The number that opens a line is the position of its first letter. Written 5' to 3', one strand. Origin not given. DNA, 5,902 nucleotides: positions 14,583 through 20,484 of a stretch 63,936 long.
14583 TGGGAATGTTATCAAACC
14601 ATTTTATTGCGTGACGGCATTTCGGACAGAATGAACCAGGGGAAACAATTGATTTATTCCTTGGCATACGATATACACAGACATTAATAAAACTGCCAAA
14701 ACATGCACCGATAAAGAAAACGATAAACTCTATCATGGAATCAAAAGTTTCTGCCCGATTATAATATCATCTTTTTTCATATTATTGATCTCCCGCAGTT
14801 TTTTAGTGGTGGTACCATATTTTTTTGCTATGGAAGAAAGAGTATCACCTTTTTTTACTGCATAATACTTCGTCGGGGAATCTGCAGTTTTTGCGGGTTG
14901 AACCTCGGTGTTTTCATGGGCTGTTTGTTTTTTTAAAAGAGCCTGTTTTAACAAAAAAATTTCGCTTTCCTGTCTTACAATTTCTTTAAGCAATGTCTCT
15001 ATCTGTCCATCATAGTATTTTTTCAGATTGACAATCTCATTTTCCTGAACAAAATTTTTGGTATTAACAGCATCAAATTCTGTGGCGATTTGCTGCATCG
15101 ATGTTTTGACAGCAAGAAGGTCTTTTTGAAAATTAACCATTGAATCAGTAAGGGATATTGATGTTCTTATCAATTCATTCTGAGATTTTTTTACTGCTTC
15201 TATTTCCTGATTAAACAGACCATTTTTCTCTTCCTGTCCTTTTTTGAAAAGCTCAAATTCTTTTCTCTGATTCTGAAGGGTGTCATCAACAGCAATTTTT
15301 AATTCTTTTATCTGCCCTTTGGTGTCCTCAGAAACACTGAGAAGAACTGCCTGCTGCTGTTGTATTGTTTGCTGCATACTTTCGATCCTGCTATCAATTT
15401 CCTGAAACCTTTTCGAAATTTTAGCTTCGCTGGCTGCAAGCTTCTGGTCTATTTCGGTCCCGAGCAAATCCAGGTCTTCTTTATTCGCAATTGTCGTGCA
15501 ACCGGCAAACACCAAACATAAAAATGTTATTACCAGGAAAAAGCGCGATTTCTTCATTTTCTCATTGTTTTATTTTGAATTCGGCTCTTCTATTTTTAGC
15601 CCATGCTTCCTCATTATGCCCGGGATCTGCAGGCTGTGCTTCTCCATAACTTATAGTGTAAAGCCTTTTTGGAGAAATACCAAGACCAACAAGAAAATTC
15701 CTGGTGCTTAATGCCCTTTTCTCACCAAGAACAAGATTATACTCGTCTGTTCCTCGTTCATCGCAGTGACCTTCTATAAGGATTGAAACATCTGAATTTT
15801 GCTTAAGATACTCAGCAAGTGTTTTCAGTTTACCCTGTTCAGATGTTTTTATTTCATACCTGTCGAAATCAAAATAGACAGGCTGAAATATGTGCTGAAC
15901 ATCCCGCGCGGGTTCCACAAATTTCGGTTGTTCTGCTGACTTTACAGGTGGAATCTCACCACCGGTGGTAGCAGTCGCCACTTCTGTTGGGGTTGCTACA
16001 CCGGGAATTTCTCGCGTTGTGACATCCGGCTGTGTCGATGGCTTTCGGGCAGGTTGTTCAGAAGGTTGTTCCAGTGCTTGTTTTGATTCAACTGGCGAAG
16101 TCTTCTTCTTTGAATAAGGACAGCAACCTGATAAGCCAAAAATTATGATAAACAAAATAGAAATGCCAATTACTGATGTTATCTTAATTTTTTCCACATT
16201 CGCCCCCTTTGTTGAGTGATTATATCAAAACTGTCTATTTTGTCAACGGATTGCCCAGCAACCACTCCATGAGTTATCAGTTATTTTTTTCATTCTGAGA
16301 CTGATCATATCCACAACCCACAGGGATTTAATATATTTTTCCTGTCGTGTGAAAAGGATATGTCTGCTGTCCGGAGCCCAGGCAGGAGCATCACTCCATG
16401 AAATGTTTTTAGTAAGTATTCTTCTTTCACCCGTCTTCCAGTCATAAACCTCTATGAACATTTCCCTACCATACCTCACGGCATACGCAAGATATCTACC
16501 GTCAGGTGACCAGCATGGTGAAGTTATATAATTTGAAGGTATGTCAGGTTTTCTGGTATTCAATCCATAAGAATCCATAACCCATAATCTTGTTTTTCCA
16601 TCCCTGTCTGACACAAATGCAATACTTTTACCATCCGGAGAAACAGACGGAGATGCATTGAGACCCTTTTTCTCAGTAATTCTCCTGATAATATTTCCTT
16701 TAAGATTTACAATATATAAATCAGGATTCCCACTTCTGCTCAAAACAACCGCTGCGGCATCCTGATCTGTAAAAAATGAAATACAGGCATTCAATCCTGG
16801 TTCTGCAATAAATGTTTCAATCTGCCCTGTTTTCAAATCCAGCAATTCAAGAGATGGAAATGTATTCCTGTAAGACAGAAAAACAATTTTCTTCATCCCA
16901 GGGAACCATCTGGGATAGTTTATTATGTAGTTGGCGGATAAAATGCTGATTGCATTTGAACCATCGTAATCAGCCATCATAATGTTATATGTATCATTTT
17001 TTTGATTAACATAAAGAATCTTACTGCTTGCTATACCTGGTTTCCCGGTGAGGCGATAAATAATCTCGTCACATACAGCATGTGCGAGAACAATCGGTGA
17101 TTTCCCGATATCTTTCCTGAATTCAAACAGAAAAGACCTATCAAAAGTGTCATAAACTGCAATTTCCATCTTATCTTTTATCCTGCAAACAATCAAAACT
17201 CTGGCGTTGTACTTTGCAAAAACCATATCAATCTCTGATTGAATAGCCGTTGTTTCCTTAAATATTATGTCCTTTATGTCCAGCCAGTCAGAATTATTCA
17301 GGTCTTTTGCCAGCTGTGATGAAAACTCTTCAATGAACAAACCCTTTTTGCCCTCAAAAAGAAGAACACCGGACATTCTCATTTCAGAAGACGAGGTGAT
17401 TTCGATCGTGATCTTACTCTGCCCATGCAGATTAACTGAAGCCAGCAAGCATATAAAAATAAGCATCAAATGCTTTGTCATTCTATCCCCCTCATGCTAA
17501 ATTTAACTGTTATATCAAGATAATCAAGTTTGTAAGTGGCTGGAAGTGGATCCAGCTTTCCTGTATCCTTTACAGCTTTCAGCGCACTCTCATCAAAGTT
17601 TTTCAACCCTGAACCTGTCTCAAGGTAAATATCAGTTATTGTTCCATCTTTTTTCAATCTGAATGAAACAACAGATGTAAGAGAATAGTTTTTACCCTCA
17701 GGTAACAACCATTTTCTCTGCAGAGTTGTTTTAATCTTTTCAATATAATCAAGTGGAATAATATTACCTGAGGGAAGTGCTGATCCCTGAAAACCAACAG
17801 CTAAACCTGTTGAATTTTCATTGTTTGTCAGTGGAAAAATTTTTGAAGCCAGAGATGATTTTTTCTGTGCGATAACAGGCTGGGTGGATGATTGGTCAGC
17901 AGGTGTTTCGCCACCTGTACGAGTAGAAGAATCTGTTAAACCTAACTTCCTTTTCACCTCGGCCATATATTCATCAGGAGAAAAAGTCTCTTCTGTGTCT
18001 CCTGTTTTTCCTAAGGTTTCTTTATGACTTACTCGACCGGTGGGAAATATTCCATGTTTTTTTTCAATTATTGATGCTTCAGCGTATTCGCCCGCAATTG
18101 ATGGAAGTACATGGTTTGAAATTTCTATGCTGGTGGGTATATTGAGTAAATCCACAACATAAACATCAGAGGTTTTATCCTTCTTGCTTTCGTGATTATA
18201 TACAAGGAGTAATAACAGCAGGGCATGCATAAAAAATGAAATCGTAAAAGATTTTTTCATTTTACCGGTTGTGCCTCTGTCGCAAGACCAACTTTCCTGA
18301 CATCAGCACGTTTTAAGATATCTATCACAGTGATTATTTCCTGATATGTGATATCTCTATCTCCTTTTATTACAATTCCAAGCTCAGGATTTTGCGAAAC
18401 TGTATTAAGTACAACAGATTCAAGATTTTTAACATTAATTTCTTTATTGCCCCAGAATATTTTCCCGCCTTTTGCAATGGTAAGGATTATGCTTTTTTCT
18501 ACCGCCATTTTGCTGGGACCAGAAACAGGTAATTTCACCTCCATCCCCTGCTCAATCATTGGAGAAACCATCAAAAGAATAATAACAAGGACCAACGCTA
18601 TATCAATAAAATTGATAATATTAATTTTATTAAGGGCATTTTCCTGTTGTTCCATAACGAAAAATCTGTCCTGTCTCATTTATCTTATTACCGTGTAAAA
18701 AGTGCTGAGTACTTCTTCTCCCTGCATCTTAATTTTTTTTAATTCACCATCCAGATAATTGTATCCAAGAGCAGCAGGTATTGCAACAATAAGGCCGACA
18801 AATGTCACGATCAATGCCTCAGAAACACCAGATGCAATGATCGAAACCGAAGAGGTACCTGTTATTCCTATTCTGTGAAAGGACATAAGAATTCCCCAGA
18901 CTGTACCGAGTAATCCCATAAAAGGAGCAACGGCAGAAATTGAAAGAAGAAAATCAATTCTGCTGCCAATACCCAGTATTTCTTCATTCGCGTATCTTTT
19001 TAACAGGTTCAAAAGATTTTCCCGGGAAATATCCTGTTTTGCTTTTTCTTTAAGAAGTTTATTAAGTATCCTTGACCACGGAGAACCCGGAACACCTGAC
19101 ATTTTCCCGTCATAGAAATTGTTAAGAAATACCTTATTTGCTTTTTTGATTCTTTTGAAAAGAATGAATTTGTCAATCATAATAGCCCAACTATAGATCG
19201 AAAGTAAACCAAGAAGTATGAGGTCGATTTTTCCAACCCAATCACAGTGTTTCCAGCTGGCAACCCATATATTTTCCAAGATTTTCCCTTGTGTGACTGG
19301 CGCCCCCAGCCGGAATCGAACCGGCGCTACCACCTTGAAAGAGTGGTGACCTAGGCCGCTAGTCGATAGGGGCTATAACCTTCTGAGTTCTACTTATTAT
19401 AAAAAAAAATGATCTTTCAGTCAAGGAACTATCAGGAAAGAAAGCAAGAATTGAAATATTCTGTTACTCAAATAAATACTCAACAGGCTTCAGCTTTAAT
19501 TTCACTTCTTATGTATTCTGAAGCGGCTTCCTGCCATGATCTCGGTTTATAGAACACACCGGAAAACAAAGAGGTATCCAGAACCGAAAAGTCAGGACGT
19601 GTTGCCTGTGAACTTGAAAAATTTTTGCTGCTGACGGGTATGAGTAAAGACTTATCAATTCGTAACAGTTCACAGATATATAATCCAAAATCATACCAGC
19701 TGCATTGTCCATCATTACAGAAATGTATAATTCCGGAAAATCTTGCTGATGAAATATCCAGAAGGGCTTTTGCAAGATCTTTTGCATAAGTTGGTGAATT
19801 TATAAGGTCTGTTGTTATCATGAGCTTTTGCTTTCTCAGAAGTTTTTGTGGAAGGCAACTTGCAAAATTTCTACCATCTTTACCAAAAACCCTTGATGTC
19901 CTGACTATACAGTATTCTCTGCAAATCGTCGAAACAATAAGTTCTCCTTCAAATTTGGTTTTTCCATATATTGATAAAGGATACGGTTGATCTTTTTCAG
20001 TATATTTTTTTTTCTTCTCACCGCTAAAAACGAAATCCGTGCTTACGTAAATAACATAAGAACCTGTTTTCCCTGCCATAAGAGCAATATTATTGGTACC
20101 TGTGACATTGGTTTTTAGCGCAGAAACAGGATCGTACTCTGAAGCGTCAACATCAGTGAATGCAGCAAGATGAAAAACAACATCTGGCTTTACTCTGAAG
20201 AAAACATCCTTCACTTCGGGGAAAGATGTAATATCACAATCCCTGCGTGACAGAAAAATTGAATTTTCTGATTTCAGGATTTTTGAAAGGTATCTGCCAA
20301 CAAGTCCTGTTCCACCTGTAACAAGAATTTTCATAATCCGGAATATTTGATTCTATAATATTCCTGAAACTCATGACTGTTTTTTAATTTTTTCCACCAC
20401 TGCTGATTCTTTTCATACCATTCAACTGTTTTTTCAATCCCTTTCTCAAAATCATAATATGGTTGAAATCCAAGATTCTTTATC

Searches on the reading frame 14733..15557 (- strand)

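Call 48: search_protein_families(library=pfam, proteins=[window:14733-15557:-], max_evalue=0.000001)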
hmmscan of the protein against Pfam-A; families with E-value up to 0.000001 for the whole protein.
window:14733-15557:- (274 aa): 2 families
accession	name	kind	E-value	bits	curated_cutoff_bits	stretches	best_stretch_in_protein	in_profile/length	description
PF01476.26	LysM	-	2e-17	63.3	20.9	1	232-274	1-43/43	LysM domain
PF23473.1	LysM3_LYK4_5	-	8.9e-08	32.5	29.3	0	232-274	5-47/48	LYK4/5 LysM3 domain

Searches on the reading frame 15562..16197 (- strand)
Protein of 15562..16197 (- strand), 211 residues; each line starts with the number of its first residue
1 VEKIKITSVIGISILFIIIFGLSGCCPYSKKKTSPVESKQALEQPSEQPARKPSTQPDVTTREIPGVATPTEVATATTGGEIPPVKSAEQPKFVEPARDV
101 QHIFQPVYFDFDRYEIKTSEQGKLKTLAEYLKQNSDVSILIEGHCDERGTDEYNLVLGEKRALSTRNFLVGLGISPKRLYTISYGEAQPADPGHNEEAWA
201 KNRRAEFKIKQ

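Call 48: search_protein_families(library=pfam, proteins=[window:15562-16197:-], max_evalue=0.000001)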
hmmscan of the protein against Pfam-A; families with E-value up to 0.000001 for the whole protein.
window:15562-16197:- (211 aa): 1 family
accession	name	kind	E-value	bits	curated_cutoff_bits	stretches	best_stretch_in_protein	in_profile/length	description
PF00691.25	OmpA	-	1.8e-21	76.7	27.2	1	108-203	1-98/98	OmpA family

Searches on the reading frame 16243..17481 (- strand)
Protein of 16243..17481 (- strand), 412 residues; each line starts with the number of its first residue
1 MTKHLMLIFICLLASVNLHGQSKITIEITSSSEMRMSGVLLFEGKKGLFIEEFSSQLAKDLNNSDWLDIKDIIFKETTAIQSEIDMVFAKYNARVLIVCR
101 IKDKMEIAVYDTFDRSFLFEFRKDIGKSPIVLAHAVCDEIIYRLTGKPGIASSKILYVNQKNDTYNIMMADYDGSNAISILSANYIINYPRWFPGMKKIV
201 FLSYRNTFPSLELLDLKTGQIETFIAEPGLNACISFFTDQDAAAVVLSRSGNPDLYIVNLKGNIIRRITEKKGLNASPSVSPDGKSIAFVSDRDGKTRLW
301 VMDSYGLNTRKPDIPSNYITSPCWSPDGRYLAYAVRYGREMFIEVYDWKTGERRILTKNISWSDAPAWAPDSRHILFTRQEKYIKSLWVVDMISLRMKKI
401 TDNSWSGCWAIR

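Call 48: search_protein_families(library=pfam, proteins=[window:16243-17481:-], max_evalue=0.000001)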
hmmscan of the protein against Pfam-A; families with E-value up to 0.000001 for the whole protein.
window:16243-17481:- (412 aa): 3 families
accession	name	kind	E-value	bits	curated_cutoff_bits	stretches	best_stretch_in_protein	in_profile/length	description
PF07676.18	PD40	-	1.1e-25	89.4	20.9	1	266-301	2-38/38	WD40-like Beta Propeller Repeat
PF25174.1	Beta-prop_THOC3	-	1.4e-07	31.3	305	0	281-395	55-164/272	THOC3 beta-propeller domain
PF00930.27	DPPIV_N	-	8.9e-07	28.4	22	0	251-294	21-64/354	Dipeptidyl peptidase IV (DPP IV) N-terminal region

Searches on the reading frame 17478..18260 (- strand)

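Call 48: search_protein_families(library=pfam, proteins=[window:17478-18260:-], max_evalue=0.000001)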
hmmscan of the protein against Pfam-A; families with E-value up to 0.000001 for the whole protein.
window:17478-18260:- (260 aa): 1 family
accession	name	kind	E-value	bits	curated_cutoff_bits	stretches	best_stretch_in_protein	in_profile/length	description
PF13103.11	TonB_2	-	1.3e-13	51.2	22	1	171-254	3-85/85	TonB C terminal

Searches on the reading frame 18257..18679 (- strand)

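Call 49: search_protein_families(library=pfam, proteins=[window:18257-18679:-], max_evalue=0.000001)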
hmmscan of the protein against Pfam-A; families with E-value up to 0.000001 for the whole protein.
window:18257-18679:- (140 aa): 1 family
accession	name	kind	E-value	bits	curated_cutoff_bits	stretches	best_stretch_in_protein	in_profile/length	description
PF02472.21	ExbD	-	2.1e-25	89.7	25.4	1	17-136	6-127/128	Biopolymer transport protein ExbD/TolR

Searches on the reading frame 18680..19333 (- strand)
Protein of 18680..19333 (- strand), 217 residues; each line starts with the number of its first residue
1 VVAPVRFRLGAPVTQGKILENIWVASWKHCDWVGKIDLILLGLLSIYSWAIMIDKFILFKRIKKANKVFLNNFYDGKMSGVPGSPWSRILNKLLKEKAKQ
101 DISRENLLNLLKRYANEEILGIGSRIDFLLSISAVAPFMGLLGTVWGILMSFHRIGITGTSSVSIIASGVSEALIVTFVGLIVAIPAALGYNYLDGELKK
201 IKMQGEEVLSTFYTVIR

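Call 49: search_protein_families(library=pfam, proteins=[window:18680-19333:-], max_evalue=0.000001)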
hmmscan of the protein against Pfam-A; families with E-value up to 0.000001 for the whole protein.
window:18680-19333:- (217 aa): 1 family
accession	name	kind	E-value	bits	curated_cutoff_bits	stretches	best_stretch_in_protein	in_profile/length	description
PF01618.21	MotA_ExbB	-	1.5e-27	96.3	22.9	1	87-204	7-124/127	MotA/TolQ/ExbB proton channel family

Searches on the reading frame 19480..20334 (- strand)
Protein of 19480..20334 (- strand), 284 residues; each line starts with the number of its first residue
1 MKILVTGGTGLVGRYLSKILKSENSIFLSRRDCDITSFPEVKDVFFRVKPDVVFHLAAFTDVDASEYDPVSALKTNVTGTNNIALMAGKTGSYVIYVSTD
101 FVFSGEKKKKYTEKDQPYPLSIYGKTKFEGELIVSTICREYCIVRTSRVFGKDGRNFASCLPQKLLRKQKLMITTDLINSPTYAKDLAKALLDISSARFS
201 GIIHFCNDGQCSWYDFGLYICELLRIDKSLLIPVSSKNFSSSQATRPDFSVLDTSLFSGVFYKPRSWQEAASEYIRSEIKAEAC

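Call 49: search_protein_families(library=pfam, proteins=[window:19480-20334:-], max_evalue=0.000001)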
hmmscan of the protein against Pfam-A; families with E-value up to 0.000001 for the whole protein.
window:19480-20334:- (284 aa): 6 families
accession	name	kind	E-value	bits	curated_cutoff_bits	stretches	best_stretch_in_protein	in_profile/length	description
PF04321.23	RmlD_sub_bind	-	3.3e-76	256.5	27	1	1-276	1-283/287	RmlD substrate binding domain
PF01370.27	Epimerase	-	2.3e-28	99.7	20.9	1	3-192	1-222/240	NAD dependent epimerase/dehydratase family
PF16363.11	GDP_Man_Dehyd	-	2.8e-18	66.9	27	1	32-146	58-176/332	GDP-mannose 4,6 dehydratase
PF02719.21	Polysacc_synt_2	-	6.9e-13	48.9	20.2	1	33-101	61-130/293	Polysaccharide biosynthesis protein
PF07993.18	NAD_binding_4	-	3.5e-12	46.5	20.1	1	51-151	90-209/258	Male sterility protein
PF01073.25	3Beta_HSD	-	3.4e-11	43.1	22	1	32-191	51-225/280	3-beta hydroxysteroid dehydrogenase/isomerase family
